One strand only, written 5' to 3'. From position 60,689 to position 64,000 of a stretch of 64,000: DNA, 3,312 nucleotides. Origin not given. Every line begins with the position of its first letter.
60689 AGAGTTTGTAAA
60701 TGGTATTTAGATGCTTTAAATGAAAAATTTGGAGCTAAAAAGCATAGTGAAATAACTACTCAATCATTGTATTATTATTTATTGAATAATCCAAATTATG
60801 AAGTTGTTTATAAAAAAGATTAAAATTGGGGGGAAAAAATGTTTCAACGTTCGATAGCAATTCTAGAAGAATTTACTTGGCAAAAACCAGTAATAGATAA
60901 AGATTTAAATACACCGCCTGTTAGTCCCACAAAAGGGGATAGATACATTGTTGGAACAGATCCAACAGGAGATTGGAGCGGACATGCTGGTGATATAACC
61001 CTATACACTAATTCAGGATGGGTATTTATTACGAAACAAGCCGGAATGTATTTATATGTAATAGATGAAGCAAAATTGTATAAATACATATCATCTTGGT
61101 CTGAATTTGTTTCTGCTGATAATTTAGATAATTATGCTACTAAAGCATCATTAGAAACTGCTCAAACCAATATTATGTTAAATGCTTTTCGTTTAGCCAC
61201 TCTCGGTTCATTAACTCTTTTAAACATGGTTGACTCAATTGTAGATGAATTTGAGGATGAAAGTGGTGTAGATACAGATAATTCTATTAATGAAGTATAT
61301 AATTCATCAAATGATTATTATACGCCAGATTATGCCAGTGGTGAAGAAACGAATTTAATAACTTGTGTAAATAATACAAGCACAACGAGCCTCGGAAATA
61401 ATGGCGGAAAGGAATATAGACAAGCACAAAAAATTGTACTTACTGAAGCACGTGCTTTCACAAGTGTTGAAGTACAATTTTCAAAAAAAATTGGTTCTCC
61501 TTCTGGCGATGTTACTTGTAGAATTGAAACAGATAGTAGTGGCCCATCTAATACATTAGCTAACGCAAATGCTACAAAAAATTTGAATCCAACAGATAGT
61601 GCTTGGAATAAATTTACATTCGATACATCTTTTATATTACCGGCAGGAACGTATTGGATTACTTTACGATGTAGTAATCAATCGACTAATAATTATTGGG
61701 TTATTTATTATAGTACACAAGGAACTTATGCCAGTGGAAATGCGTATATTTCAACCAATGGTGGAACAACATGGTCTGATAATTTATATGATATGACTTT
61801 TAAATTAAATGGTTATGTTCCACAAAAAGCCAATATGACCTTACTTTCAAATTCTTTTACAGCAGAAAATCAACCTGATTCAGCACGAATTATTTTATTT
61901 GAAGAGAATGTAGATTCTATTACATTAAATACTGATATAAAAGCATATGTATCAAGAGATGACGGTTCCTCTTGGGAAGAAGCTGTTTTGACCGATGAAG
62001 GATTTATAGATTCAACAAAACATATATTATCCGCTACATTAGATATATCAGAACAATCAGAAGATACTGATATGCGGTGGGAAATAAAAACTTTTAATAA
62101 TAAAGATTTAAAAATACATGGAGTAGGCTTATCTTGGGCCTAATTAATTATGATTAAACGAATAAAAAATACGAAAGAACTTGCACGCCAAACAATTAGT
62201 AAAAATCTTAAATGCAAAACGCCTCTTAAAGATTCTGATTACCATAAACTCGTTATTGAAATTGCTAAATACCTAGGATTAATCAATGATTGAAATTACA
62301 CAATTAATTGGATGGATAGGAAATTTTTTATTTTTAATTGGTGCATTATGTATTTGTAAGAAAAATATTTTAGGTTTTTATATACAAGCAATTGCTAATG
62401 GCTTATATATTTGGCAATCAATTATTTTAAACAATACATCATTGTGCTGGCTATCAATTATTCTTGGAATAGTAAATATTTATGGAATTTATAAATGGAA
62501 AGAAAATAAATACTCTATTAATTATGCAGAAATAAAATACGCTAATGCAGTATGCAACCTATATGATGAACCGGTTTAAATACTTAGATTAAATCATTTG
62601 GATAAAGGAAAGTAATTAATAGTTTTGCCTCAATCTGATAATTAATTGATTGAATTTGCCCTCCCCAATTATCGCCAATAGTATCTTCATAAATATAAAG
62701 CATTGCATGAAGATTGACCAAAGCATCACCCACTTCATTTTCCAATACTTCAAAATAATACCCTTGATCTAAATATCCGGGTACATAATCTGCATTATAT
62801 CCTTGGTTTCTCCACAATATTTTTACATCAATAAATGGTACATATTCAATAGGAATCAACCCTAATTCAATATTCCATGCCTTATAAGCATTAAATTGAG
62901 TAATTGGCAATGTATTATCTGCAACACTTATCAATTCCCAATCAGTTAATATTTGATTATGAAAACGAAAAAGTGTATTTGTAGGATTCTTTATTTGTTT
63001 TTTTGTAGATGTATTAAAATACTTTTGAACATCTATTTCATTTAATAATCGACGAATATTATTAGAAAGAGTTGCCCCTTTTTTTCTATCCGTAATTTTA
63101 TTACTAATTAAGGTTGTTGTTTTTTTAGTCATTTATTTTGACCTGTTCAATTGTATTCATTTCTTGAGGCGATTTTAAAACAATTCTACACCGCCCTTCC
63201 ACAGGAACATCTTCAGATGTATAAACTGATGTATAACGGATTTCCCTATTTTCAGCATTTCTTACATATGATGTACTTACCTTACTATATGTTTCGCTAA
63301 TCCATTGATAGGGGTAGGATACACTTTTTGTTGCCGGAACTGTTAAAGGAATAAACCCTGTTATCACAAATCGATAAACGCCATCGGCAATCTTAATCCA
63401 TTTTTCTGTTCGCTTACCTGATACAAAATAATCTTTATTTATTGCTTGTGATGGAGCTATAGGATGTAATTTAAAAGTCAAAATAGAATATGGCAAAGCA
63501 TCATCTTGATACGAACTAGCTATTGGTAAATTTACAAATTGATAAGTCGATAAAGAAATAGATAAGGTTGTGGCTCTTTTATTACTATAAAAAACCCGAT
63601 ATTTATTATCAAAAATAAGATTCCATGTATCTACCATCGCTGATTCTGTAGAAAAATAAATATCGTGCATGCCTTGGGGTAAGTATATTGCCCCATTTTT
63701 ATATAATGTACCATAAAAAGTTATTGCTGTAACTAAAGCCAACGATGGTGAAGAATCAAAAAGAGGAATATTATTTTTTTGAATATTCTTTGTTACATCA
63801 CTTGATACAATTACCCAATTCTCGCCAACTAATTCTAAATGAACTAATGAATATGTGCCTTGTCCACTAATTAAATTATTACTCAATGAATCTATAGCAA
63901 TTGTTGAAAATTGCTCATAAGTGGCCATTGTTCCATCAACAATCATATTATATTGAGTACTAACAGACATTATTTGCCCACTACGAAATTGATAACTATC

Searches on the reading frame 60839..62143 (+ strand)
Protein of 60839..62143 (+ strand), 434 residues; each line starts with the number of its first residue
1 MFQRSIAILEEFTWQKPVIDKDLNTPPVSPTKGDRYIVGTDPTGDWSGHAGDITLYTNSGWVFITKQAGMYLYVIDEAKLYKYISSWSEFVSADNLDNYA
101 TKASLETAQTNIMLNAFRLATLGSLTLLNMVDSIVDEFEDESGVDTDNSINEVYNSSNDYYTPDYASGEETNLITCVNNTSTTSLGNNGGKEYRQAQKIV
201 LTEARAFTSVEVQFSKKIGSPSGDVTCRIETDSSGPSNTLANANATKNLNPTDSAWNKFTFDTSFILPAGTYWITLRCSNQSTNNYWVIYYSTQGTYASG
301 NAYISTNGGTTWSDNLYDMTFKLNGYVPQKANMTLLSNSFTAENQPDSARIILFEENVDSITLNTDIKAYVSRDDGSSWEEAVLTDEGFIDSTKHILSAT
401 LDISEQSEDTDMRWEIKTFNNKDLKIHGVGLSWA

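Call 6: search_protein_families(library=pfam, proteins=[window:60839-62143:+], max_evalue=0.01)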
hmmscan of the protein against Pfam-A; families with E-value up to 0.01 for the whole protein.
window:60839-62143:+ (434 aa): 2 families
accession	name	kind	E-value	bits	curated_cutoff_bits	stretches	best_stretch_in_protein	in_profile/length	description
PF10983.13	DUF2793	-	9.7e-19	67.5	27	1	15-85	13-83/87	Protein of unknown function (DUF2793)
PF02012.26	BNR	-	0.00074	19.6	27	0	303-313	1-11/12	BNR/Asp-box repeat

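Call 7: search_protein_families(library=phrogs, proteins=[window:60839-62143:+], max_evalue=0.001)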
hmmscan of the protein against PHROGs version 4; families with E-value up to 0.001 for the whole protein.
window:60839-62143:+ (434 aa): 8 families
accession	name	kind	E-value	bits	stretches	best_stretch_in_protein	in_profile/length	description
phrog_5363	-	unknown function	1.2e-20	75.4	1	14-110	39-137/245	-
phrog_15388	-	unknown function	1.4e-20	74.9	1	15-151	35-165/345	-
phrog_13925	-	unknown function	2.1e-13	50.6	1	15-120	35-140/640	-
phrog_7049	-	tail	8.8e-11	42.7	1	23-84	46-107/246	tail fiber protein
phrog_25093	-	unknown function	3.9e-09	36.8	1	15-95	39-120/564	-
phrog_35360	-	tail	3.2e-08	34.2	1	24-86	46-107/260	tail fiber protein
phrog_21978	-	unknown function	5.5e-08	34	1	15-101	37-126/220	-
phrog_29510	-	unknown function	1.6e-05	25.5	1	245-431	132-307/310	-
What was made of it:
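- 59633..62143 (+): Downstream unit: MT-A70 DNA methyltransferase, 191-aa ORF, DUF2793 tail-fibre-like protein. Neighbours, not shown to be part of the pathway. PHROG tail fibre (call 7).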

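Call 25: find_encoding_contigs(protein=window:60839-62143:+, flank=10000, max_places=4)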
Protein window:60839-62143:+ (434 aa): 10 contigs read that carry it; 4 places shown.
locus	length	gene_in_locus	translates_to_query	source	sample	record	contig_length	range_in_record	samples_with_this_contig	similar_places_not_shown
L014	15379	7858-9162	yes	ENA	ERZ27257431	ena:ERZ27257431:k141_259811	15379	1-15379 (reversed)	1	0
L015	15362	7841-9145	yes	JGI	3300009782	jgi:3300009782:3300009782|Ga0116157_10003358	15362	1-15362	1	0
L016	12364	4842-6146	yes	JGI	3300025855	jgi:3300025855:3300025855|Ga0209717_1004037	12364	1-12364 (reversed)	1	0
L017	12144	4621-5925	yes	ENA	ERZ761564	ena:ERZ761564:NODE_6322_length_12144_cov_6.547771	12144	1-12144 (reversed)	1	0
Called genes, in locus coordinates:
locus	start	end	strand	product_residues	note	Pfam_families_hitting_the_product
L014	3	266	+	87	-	?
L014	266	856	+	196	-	PF01596:Methyltransf_3 (weak), PF13578:Methyltransf_24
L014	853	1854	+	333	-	-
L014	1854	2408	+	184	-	-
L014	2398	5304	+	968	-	PF13692:Glyco_trans_1_4 (weak), PF00534:Glycos_transf_1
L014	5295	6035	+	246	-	PF00535:Glycos_transf_2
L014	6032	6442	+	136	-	PF01982:CTP-dep_RFKase (weak)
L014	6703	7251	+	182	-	PF05063:MT-A70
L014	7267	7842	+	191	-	-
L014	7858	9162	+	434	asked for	PF10983:DUF2793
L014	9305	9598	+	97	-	PF04973:NMN_transporter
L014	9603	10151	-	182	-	-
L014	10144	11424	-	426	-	-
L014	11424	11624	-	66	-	-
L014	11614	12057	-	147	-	-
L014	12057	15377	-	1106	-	?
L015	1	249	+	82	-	?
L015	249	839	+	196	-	PF01596:Methyltransf_3 (weak), PF13578:Methyltransf_24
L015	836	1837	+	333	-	-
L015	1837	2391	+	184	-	-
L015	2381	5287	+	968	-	PF13692:Glyco_trans_1_4 (weak), PF00534:Glycos_transf_1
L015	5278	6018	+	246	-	PF00535:Glycos_transf_2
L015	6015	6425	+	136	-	PF01982:CTP-dep_RFKase (weak)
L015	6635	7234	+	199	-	PF05063:MT-A70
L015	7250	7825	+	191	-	-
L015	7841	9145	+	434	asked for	PF10983:DUF2793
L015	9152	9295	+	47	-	-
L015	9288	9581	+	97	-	PF04973:NMN_transporter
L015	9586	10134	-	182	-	-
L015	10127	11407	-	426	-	-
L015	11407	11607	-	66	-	-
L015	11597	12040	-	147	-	-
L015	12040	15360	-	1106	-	?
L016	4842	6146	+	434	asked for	PF10983:DUF2793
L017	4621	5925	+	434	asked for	PF10983:DUF2793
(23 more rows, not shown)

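Call 26: search_protein_families(library=phrogs, proteins=[L014:12057-15377:-, L014:10144-11424:-, L014:9603-10151:-, L014:11614-12057:-], max_evalue=0.01)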
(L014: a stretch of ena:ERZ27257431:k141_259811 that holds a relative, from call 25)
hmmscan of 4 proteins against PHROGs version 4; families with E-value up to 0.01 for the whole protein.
L014:12057-15377:- (1106 aa): 1 family
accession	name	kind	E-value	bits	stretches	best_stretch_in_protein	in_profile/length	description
phrog_18802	-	head and packaging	5.4e-13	47.4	1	185-330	851-996/3007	virion structural protein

L014:10144-11424:- (426 aa): 0 families

L014:9603-10151:- (182 aa): 0 families

L014:11614-12057:- (147 aa): 0 families

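Call 29: search_protein_families(library=ncbifam, proteins=[L014:2398-5304:+], max_evalue=0.01)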
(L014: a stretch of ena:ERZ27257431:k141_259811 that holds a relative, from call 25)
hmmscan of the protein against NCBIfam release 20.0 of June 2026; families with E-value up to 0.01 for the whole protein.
L014:2398-5304:+ (968 aa): 4 families
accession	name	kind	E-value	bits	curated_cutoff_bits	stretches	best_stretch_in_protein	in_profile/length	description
TIGR03088.1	stp2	hypoth_equivalog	3.2e-06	26.4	409.05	1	423-530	264-372/374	TIGR03088 family PEP-CTERM/XrtA system glycosyltransferase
NF038011.1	PelF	equivalog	0.001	18.2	100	1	422-485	374-437/489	GT4 family glycosyltransferase PelF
NF047684.1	TeichurnBiosyTuaC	equivalog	0.0028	16.6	550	1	422-532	280-390/391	teichuronic acid biosynthesis protein TuaC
TIGR04063.1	stp3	hypoth_equivalog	0.0052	15.7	442.05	1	444-532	307-396/397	TIGR04063 family PEP-CTERM/XrtA system glycosyltransferase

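Call 35: search_dna_similar(query=L014:2398-5304:+, collection=phages, mode=protein, max_rows=15)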
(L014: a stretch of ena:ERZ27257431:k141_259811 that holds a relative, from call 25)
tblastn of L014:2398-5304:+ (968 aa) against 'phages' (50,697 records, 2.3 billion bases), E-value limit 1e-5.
Records with a match: 1; places in all: 1; records where one place covers at least 80% of the query: 0.
Best place of each record, by identity: <60% 1.
By first word of the organism name: uncultured 1.
By host as written in the record: - 1.
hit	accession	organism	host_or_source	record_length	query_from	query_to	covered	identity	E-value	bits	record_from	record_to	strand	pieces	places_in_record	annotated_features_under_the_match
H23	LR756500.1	uncultured phage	metagenomic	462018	427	537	11%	37.2%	2e-6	59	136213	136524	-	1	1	record has no annotation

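Call 42: search_solved_structures(query=L014:2398-5304:+, max_evalue=1)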
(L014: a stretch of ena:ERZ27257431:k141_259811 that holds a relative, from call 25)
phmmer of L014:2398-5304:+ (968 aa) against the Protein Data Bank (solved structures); distinct sequences matched with E-value up to 1: 4.
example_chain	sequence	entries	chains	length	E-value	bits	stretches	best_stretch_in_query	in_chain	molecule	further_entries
5i45_A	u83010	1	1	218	0.035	15.4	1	391-485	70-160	Glycosyl transferases group 1 family protein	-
7qsg_A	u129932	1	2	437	0.17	13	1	434-519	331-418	D-inositol 3-phosphate glycosyltransferase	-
4nqy_A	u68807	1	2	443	0.27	12.4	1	696-797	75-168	Isopropylmalate/citramalate isomerase large subunit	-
4kp1_A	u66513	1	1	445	0.27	12.4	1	696-797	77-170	Isopropylmalate/citramalate isomerase large subunit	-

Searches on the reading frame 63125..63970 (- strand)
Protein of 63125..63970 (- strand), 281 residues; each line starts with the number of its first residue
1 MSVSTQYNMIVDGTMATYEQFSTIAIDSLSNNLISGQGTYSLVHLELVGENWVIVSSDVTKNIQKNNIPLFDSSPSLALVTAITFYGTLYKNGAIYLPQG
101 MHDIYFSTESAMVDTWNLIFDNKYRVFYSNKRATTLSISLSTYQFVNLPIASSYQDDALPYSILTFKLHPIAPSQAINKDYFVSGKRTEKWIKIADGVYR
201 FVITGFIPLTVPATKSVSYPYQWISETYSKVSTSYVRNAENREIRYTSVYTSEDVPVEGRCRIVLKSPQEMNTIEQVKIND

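Call 6: search_protein_families(library=pfam, proteins=[window:63125-63970:-], max_evalue=0.01)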
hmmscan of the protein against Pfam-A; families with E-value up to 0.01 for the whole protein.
window:63125-63970:- (281 aa): 0 families

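Call 7: search_protein_families(library=phrogs, proteins=[window:63125-63970:-], max_evalue=0.001)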
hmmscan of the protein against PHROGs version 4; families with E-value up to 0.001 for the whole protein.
window:63125-63970:- (281 aa): 0 families

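Call 23: find_encoding_contigs(protein=window:63125-63970:-, flank=10000, max_places=3)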
Protein window:63125-63970:- (281 aa): no gene with exactly this product is on record in the collection.
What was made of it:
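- Tried and rejected: Look-up of the last window ORF (63125-63970) failed because the true gene is longer (426 aa) and runs off the window (calls 23, 25).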
